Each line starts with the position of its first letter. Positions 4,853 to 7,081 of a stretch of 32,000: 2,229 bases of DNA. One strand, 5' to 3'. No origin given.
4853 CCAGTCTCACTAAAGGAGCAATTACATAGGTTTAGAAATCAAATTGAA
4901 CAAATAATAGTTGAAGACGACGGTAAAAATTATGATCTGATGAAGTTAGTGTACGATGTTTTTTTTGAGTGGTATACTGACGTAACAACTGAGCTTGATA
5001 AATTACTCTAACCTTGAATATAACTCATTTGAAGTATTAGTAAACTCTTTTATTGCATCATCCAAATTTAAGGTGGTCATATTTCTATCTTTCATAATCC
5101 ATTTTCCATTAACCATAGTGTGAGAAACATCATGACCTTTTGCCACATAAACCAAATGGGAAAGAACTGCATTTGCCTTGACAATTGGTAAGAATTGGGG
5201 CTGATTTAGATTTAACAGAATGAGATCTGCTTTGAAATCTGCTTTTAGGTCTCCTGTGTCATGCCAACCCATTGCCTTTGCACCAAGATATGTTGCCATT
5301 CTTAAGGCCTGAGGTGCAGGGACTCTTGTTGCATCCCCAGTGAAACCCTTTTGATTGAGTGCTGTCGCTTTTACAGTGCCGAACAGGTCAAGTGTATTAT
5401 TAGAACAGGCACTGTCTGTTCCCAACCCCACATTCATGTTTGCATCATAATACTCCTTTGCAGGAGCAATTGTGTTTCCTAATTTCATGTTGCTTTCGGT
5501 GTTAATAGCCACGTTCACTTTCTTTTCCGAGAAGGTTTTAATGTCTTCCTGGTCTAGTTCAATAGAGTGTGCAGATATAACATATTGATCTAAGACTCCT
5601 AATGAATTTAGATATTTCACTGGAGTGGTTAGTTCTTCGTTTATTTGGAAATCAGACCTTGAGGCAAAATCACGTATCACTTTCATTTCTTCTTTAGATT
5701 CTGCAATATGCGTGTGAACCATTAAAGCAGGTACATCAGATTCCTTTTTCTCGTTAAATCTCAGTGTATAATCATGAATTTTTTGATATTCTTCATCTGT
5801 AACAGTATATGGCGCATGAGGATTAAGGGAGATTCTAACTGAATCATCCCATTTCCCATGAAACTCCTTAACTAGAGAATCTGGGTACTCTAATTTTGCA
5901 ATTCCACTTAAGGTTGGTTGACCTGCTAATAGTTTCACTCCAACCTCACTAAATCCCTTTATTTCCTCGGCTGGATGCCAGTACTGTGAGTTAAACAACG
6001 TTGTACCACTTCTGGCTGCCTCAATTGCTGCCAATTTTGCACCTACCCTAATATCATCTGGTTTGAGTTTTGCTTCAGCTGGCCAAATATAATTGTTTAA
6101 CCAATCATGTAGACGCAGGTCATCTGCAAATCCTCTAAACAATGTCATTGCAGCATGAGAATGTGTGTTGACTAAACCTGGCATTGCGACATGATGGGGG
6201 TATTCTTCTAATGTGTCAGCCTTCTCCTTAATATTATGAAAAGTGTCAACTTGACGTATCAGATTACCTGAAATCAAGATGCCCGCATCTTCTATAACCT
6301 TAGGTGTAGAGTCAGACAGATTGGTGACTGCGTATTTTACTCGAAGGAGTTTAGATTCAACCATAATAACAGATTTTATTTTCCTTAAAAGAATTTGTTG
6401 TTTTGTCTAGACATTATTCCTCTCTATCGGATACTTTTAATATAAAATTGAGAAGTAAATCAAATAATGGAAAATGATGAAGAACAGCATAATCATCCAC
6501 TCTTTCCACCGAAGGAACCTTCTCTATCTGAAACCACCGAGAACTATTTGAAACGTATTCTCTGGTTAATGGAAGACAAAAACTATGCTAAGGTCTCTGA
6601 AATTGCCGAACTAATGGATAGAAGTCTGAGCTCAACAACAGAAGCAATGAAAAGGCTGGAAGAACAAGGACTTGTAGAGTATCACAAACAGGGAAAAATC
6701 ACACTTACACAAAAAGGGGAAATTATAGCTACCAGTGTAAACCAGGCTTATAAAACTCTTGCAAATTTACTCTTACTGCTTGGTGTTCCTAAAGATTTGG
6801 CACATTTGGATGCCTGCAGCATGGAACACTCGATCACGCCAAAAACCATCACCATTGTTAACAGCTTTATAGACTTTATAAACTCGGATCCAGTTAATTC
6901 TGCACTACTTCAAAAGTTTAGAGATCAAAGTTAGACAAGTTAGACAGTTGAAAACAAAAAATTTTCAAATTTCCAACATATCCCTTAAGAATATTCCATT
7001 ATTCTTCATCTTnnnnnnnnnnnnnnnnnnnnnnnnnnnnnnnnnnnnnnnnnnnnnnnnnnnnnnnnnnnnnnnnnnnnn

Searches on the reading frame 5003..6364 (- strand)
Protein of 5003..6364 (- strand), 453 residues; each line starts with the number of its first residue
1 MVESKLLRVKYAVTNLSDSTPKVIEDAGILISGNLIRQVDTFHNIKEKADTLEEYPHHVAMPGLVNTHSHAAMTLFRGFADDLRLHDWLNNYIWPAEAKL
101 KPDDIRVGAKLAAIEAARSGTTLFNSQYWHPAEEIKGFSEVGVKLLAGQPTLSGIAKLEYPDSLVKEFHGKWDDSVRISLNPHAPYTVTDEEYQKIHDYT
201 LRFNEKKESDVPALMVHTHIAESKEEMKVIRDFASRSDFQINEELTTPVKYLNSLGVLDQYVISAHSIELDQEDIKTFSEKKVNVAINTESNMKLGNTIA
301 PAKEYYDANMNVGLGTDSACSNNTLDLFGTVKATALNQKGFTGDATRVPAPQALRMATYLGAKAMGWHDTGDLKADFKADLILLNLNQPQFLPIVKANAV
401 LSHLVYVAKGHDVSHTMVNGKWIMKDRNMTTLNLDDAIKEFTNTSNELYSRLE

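Call 12: search_protein_families(library=pfam, proteins=[window:5003-6364:-], max_evalue=0.001)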
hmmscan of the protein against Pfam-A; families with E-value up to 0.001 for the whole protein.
window:5003-6364:- (453 aa): 2 families
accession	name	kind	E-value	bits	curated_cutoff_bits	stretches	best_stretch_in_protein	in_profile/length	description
PF01979.26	Amidohydro_1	-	1.5e-51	176.1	25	1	60-423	2-345/345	Amidohydrolase family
PF07969.17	Amidohydro_3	-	2.4e-12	47.5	29.7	1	261-421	309-469/472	Amidohydrolase family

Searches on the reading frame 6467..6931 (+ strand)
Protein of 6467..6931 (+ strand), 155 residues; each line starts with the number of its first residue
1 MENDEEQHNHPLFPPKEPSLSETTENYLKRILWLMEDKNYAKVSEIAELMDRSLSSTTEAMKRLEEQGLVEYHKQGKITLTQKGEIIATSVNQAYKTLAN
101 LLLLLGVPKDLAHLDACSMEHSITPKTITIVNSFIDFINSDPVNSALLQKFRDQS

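Call 12: search_protein_families(library=pfam, proteins=[window:6467-6931:+], max_evalue=0.001)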
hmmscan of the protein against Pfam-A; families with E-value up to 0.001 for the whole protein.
window:6467-6931:+ (155 aa): 9 families
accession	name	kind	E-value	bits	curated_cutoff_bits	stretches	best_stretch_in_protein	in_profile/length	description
PF01325.25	Fe_dep_repress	-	3.6e-15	56.3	26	1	20-75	2-57/60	Iron dependent repressor, N-terminal DNA binding domain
PF02742.21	Fe_dep_repr_C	-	2.1e-11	44.1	27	1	81-142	1-63/70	Iron dependent repressor, metal binding and dimerisation domain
PF01047.28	MarR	-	4.9e-07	30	24.6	1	30-71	7-48/59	MarR family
PF13412.12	HTH_24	-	2.6e-06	27.3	21.9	1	29-71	6-48/48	Winged helix-turn-helix DNA-binding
PF25212.1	HVO_A0114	-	1.2e-05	25.4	27.6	1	30-78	26-74/84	HVO_A0114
PF04458.17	DUF505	-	4.1e-05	22.6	28.7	1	34-130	480-555/622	Protein of unknown function (DUF505)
PF12802.13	MarR_2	-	0.00014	22.4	27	1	31-73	10-53/61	MarR family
PF00392.27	GntR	-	0.00064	19.8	27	0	43-76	27-60/64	Bacterial regulatory proteins, gntR family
PF01978.25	TrmB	-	0.001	19.3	25.6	0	40-75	22-57/68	Sugar-specific transcriptional regulator TrmB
